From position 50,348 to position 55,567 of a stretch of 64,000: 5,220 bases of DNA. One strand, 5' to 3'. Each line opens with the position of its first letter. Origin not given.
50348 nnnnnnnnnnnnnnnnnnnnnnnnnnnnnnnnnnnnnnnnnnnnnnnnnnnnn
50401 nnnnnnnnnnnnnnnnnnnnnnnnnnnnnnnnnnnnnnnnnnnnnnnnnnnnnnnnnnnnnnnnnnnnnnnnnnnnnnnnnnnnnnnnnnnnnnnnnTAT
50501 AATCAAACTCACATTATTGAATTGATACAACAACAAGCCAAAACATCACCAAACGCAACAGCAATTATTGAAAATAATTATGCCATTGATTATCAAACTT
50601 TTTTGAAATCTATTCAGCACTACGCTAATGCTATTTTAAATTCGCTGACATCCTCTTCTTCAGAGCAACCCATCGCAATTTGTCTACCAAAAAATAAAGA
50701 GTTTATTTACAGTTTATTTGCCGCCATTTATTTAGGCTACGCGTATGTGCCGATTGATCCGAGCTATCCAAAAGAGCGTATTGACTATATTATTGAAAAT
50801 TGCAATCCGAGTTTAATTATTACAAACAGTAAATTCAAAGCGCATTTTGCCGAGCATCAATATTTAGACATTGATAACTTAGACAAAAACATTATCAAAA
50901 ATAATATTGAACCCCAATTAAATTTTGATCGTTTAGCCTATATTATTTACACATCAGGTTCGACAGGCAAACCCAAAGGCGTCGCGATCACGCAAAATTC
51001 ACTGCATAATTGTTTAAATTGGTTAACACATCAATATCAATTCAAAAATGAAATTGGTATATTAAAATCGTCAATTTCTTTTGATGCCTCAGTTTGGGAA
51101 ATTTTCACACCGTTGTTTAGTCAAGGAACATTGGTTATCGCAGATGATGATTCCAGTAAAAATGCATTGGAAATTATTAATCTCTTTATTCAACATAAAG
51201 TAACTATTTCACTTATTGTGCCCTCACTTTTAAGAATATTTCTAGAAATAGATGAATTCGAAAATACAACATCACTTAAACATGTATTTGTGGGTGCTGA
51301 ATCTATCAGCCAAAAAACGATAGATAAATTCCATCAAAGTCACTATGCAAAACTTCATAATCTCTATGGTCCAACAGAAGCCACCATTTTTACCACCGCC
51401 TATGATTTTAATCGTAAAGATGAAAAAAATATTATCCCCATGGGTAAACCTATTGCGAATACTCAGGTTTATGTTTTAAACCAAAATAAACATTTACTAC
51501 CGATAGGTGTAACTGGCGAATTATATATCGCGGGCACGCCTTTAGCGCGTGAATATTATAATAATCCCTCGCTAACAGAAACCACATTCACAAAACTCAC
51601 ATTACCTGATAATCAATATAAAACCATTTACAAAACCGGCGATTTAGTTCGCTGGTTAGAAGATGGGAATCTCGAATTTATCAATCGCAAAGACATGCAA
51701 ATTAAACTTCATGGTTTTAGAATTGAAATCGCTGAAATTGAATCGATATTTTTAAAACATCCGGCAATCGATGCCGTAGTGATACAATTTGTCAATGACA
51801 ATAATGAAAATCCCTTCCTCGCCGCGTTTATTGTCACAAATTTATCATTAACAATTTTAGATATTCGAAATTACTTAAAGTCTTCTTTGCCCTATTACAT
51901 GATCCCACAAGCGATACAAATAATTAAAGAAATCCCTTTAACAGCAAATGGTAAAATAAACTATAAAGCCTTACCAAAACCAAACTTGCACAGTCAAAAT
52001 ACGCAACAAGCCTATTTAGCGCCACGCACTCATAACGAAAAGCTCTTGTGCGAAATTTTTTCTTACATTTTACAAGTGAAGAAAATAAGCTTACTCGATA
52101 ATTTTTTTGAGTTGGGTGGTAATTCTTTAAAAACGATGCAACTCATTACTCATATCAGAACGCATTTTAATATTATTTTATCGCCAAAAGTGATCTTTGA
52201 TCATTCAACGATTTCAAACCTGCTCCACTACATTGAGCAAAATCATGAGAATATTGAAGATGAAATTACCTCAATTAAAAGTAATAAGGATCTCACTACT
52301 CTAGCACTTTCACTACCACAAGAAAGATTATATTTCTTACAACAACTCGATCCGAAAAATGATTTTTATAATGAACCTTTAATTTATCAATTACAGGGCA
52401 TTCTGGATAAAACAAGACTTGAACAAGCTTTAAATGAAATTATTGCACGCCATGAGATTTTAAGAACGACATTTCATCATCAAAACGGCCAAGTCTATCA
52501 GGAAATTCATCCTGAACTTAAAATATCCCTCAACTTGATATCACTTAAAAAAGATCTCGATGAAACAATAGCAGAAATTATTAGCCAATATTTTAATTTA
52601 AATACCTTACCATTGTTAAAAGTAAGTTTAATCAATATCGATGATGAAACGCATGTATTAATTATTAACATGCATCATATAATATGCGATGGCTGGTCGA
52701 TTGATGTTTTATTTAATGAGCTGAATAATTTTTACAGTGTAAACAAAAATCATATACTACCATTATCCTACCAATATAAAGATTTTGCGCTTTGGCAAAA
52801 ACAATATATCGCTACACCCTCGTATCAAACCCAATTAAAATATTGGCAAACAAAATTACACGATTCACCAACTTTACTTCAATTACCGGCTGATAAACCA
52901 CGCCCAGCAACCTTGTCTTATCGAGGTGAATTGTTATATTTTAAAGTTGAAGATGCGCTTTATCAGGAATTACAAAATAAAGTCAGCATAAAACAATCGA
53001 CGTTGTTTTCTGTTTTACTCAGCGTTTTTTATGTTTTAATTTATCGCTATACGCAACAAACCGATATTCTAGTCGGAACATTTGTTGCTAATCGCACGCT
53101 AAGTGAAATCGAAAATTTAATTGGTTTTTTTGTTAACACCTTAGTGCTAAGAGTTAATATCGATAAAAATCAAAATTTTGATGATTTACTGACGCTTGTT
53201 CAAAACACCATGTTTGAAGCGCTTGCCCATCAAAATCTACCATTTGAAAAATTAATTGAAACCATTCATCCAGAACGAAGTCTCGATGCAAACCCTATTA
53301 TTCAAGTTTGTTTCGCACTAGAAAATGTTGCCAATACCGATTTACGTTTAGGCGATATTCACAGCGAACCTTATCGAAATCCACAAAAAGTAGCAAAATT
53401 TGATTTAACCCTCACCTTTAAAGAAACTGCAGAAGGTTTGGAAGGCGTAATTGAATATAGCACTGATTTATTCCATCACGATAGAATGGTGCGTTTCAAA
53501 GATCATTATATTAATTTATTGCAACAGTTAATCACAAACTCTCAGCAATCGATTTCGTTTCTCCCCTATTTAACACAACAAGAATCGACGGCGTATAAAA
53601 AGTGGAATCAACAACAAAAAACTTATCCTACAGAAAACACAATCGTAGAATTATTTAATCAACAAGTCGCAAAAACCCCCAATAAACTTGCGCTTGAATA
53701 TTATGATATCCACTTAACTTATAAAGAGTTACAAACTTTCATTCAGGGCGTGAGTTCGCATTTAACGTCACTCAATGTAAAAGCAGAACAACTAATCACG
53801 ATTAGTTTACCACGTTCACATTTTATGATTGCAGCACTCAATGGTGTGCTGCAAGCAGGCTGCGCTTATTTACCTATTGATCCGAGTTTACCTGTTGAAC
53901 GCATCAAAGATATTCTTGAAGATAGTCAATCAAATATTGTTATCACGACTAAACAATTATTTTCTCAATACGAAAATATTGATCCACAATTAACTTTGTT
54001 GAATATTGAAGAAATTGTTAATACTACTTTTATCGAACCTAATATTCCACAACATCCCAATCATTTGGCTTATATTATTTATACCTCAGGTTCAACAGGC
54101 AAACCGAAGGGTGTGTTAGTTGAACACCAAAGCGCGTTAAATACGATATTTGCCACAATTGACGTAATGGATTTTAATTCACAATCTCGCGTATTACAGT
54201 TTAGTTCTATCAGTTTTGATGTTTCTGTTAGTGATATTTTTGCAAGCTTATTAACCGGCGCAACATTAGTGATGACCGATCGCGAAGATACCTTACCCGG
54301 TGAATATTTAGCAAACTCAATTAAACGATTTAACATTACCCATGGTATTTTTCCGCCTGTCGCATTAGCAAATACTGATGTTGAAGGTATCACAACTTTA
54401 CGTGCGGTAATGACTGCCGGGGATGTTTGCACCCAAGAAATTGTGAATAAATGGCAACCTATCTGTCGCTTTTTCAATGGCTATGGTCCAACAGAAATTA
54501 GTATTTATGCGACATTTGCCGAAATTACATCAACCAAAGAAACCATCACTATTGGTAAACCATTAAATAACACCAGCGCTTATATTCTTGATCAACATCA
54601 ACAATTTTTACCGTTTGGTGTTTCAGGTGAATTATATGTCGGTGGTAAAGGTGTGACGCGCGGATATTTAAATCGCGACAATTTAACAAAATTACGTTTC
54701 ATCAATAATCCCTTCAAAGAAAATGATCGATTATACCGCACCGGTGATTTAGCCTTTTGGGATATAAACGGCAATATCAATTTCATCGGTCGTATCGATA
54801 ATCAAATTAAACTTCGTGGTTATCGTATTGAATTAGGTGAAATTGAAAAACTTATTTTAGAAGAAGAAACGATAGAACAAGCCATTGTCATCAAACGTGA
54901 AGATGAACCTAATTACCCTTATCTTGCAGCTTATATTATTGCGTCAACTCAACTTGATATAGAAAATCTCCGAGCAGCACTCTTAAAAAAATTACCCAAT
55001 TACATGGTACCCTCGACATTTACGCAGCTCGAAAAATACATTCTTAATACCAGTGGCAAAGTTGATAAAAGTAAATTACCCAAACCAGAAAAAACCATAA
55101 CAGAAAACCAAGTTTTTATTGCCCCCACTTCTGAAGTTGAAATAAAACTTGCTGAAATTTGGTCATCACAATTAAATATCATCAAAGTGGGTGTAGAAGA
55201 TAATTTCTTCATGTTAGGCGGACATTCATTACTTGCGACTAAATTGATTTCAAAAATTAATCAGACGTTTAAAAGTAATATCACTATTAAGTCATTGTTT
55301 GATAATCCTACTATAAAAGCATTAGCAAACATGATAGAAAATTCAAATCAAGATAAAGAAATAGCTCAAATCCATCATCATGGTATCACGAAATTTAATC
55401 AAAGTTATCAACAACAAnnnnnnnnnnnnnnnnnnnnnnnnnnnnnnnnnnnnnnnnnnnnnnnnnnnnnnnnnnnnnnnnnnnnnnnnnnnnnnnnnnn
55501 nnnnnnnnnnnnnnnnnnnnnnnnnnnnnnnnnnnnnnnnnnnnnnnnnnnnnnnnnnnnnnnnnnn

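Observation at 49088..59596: Single-ORF trimodular NRPS ending in a reductase: predicted (acyl-)tripeptide aldehyde or alcohol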

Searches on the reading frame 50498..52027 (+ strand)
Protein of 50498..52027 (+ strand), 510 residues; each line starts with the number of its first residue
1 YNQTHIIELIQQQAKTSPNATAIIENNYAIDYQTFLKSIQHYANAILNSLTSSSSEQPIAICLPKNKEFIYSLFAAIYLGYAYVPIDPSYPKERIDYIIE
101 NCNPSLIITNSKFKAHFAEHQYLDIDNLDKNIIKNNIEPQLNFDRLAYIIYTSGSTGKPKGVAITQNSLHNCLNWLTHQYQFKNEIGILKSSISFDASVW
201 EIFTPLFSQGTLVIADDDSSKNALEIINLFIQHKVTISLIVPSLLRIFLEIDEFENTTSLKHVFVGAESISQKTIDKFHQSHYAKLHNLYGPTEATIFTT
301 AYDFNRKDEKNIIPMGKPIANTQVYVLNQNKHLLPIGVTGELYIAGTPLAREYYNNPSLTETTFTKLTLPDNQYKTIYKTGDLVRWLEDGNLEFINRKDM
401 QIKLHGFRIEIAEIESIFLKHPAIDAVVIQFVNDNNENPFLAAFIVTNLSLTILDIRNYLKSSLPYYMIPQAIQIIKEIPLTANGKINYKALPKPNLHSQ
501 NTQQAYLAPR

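Call 7: search_protein_families(library=pfam, proteins=[window:50498-52027:+], max_evalue=0.01)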
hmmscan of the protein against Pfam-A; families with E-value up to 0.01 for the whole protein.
window:50498-52027:+ (510 aa): 2 families
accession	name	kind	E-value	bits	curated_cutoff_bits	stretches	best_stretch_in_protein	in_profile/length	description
PF00501.34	AMP-binding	-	5.6e-70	236.5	29.9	1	11-354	2-384/384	AMP-binding enzyme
PF13193.12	AMP-binding_C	-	4.9e-10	40.6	24.5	1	413-486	1-76/76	AMP-binding enzyme C-terminal domain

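Call 32: search_solved_structures(query=window:50498-52027:+, max_evalue=1e-40)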
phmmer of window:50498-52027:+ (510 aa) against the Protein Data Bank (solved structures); distinct sequences matched with E-value up to 1e-40: 55.
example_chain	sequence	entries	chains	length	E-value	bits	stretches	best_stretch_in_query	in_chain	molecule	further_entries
9be3_A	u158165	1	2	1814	3.6e-172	577.1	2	6-510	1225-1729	Linear gramicidin synthase subunit A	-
9be4_A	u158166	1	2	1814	3.6e-172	577.1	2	6-510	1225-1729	Linear gramicidin synthase subunit A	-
6mfz_A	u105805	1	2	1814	3.6e-172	577.1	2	6-510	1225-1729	Linear gramicidin synthase subunit A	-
9meh_A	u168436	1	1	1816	3.6e-172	577.1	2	6-510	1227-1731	Linear gramicidin synthase subunit A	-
6mfy_A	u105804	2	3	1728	2e-171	574.6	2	6-496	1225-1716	Linear gramicidin synthase subunit A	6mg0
8xjz_C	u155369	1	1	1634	4.6e-120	405.3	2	47-492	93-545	Peptide synthetase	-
8jbr_A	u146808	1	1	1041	6.5e-93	315.7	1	6-507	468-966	McyA protein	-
5u89_A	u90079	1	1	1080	5.7e-86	292.8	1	4-497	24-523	Amino acid adenylation domain protein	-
9bfd_A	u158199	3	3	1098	6e-85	289.4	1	6-510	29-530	Tyrocidine synthase 1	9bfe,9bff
4d4g_A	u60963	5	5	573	9.9e-83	282.1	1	6-510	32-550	APNAA1 | APNA A1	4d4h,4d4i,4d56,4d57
1amu_A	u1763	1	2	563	1.9e-80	274.6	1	6-498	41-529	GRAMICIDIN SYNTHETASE 1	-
9bfd_B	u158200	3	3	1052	4.1e-80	273.5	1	6-509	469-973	Tyrocidine synthase 2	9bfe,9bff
8hlk_A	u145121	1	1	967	2.2e-79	271.1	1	7-496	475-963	Microcystin synthetase B (Fragment)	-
6p1j_A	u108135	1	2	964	1.9e-78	268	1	6-492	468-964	Txo2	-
5es5_A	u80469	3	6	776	1.6e-76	261.7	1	8-509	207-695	Linear gramicidin synthetase subunit A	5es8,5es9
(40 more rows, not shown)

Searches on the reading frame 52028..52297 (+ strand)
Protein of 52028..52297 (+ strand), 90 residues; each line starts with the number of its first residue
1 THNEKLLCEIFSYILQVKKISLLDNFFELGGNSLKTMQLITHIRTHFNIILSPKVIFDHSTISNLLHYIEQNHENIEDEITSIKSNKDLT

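Call 7: search_protein_families(library=pfam, proteins=[window:52028-52297:+], max_evalue=0.01)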
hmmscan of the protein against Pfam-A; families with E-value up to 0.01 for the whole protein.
window:52028-52297:+ (90 aa): 2 families
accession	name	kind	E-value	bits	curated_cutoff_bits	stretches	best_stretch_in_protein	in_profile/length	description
PF00550.31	PP-binding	-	4.1e-15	56.2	20.8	1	6-69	2-67/67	Phosphopantetheine attachment site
PF23297.2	ACP_SdgA_C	-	0.0098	16.4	27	0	16-79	26-89/95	Highly reducing polyketide synthase sdgA, C-terminal ACP domain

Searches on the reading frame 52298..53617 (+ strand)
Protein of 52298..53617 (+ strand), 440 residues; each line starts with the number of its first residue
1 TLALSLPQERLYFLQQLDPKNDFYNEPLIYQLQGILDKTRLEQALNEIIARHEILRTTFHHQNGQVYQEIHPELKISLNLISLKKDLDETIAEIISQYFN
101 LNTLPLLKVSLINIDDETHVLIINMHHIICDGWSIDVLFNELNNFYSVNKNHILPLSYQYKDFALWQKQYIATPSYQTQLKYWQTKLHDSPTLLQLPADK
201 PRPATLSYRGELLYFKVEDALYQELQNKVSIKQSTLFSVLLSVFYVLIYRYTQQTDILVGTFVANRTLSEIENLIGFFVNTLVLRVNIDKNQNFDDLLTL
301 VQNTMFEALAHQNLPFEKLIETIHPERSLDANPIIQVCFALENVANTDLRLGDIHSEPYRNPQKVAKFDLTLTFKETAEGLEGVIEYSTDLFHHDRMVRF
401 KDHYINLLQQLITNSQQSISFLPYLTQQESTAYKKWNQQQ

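Call 7: search_protein_families(library=pfam, proteins=[window:52298-53617:+], max_evalue=0.01)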
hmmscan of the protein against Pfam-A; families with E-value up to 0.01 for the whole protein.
window:52298-53617:+ (440 aa): 1 family
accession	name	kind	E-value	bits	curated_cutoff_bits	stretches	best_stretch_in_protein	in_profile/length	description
PF00668.25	Condensation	-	6.8e-108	361.7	30.6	1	2-430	5-452/456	Condensation domain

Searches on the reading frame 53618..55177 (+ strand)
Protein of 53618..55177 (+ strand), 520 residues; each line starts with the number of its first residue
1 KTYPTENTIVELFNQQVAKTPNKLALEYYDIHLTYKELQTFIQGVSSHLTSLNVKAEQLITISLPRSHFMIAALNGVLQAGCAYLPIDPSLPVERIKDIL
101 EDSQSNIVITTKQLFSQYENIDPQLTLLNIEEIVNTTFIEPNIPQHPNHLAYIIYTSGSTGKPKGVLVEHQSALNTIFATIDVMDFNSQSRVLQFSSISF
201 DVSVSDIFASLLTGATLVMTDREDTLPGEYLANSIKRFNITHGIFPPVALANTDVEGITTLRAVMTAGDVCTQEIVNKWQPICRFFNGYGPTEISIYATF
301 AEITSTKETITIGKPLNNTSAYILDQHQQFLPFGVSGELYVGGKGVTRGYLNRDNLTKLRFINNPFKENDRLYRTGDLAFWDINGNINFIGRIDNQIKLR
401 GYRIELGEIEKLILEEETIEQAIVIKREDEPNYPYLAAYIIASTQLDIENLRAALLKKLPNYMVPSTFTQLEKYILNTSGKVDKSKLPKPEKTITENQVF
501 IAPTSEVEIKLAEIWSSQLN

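Call 7: search_protein_families(library=pfam, proteins=[window:53618-55177:+], max_evalue=0.01)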
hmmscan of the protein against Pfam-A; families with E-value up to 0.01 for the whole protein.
window:53618-55177:+ (520 aa): 2 families
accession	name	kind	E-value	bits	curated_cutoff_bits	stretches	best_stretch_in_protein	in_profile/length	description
PF00501.34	AMP-binding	-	1.1e-74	252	29.9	1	13-351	1-384/384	AMP-binding enzyme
PF13193.12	AMP-binding_C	-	0.00033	22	24.5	1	408-481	1-76/76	AMP-binding enzyme C-terminal domain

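Call 33: search_solved_structures(query=window:53618-55177:+, max_evalue=1e-40)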
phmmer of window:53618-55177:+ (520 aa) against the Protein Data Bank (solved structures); distinct sequences matched with E-value up to 1e-40: 68 (the best 60 are shown).
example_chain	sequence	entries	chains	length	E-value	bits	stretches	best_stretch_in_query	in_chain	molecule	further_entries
9be3_A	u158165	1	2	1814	4.1e-193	645.9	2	1-518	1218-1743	Linear gramicidin synthase subunit A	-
9be4_A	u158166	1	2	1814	4.1e-193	645.9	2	1-518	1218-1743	Linear gramicidin synthase subunit A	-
9meh_A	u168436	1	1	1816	4.1e-193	645.9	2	1-518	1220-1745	Linear gramicidin synthase subunit A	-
6mfz_A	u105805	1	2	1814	4.4e-193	645.8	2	1-518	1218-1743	Linear gramicidin synthase subunit A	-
6mfy_A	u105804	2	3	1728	3.4e-188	629.7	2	1-495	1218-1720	Linear gramicidin synthase subunit A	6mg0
8xjz_C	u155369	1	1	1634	2e-125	422.7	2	4-499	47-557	Peptide synthetase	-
9bfd_A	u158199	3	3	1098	7.9e-111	374.5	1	6-518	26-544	Tyrocidine synthase 1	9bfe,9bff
1amu_A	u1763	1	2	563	1.4e-110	373.7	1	3-518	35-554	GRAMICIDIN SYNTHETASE 1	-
8jbr_A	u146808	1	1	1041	3.9e-102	345.9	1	6-517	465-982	McyA protein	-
9bfd_B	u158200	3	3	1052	5e-102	345.5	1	3-517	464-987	Tyrocidine synthase 2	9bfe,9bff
4d4g_A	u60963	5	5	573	5.9e-100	338.7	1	8-516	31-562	APNAA1 | APNA A1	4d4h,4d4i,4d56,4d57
2vsq_A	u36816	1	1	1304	2.5e-97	330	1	12-519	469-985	SURFACTIN SYNTHETASE SUBUNIT 3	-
5u89_A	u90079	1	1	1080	4.7e-97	329.1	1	3-496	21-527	Amino acid adenylation domain protein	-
8hlk_A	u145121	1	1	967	1.5e-96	327.5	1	3-493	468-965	Microcystin synthetase B (Fragment)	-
5es5_A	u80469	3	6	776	2.2e-92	313.7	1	4-518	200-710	Linear gramicidin synthetase subunit A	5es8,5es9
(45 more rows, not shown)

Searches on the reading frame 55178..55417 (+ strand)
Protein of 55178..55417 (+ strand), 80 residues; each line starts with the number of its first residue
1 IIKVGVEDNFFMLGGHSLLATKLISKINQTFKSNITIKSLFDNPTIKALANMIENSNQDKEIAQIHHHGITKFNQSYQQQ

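Call 7: search_protein_families(library=pfam, proteins=[window:55178-55417:+], max_evalue=0.01)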
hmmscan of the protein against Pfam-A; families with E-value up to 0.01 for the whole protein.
window:55178-55417:+ (80 aa): 2 families
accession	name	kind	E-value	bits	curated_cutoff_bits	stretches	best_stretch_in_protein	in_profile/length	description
PF00550.31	PP-binding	-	2.7e-13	50.4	20.8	1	4-53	18-67/67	Phosphopantetheine attachment site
PF23297.2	ACP_SdgA_C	-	0.00025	21.5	27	1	11-61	37-87/95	Highly reducing polyketide synthase sdgA, C-terminal ACP domain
